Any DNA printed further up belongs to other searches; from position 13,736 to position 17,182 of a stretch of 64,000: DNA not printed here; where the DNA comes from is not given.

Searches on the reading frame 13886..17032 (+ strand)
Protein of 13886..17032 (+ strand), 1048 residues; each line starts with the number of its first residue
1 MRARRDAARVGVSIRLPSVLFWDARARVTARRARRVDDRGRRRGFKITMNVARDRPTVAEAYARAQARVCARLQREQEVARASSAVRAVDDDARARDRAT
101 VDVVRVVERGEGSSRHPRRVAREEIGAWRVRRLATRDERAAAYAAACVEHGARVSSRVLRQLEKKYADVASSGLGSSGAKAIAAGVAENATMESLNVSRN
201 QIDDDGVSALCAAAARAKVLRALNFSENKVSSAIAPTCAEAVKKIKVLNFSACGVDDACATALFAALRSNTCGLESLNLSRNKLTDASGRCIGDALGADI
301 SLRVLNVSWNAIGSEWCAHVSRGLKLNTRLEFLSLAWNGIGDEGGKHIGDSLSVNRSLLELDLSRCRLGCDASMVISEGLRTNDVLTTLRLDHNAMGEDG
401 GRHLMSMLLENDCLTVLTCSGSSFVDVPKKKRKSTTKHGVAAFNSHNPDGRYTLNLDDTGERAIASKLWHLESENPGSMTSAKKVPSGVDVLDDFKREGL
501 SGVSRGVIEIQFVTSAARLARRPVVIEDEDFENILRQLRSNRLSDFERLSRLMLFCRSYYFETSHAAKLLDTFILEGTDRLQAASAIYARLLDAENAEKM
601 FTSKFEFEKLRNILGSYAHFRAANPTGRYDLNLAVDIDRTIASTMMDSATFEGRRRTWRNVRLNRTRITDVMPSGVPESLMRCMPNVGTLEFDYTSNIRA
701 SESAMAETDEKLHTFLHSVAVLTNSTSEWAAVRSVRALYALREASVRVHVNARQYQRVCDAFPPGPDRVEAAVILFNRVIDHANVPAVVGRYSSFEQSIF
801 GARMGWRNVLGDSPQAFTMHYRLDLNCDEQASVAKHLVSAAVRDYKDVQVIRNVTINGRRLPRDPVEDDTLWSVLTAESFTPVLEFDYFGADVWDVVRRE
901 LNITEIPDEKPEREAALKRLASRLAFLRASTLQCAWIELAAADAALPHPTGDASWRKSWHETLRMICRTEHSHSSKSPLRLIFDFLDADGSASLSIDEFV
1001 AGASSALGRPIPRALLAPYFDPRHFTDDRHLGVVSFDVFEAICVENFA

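Call 15: search_protein_families(library=pfam, proteins=[window:13886-17032:+], max_evalue=0.001)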
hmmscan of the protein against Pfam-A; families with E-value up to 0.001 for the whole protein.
window:13886-17032:+ (1048 aa): 5 families
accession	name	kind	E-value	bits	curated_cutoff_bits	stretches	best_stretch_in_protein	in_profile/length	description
PF13516.12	LRR_6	-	2.5e-22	77.5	23.4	1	189-211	2-24/24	Leucine Rich repeat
PF14771.11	DUF4476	-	7.4e-11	42.6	22.5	1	526-609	2-82/91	Domain of unknown function (DUF4476)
PF00560.39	LRR_1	-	2e-08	33.2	20.6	0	274-286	2-14/23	Leucine Rich Repeat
PF12799.13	LRR_4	-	0.00018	22.1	27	0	274-289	3-18/44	Leucine Rich repeats (2 copies)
PF24048.1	LRR_NXF1-5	-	0.00035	20.6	30.5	0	259-327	41-107/142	NXF1/2/3/5 leucine-rich repeat domain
